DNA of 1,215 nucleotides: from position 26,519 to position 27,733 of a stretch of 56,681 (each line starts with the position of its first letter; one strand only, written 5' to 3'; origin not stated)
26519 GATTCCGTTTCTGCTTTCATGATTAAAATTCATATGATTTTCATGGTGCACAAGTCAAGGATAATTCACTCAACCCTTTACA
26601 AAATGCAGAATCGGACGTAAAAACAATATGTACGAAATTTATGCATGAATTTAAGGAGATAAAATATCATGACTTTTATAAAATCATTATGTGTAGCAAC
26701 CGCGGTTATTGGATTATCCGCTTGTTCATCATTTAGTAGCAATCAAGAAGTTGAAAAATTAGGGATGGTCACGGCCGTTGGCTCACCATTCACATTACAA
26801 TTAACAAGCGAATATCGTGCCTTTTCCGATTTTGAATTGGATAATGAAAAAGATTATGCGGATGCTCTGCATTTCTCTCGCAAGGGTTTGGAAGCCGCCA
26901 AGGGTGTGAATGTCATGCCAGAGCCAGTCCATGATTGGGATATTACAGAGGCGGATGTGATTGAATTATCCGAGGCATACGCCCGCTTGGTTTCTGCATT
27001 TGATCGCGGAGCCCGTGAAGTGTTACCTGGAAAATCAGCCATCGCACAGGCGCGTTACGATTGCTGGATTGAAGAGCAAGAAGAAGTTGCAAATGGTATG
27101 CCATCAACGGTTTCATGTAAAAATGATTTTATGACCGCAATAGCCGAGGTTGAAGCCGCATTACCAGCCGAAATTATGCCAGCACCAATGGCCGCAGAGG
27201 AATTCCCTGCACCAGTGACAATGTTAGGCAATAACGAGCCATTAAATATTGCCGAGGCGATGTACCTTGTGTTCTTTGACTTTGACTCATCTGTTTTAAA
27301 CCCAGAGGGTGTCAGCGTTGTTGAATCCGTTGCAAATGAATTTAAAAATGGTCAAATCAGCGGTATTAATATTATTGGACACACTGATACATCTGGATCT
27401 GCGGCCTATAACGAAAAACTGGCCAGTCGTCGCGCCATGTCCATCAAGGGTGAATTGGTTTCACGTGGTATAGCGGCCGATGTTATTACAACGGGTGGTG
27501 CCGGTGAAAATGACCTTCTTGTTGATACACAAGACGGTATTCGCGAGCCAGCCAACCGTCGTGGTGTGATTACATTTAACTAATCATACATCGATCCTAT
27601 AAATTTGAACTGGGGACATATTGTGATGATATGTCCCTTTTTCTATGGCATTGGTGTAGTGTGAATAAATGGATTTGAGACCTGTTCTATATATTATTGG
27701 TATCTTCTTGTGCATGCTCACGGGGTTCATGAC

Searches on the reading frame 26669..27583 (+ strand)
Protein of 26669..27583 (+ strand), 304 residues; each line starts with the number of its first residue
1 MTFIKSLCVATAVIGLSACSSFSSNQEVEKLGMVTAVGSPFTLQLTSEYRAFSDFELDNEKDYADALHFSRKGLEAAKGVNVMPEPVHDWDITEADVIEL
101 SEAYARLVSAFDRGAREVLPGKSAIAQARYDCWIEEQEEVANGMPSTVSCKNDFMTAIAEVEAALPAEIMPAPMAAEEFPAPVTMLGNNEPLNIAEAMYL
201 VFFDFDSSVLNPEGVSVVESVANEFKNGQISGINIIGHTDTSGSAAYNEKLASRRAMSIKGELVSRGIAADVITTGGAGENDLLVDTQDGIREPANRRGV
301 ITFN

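Call 36: search_protein_families(library=pfam, proteins=[window:26669-27583:+], max_evalue=0.00001)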
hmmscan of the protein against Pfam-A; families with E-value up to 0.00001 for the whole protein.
window:26669-27583:+ (304 aa): 1 family
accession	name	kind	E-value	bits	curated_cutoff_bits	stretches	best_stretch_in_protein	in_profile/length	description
PF00691.25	OmpA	-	1.3e-17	64.4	27.2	1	202-297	1-98/98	OmpA family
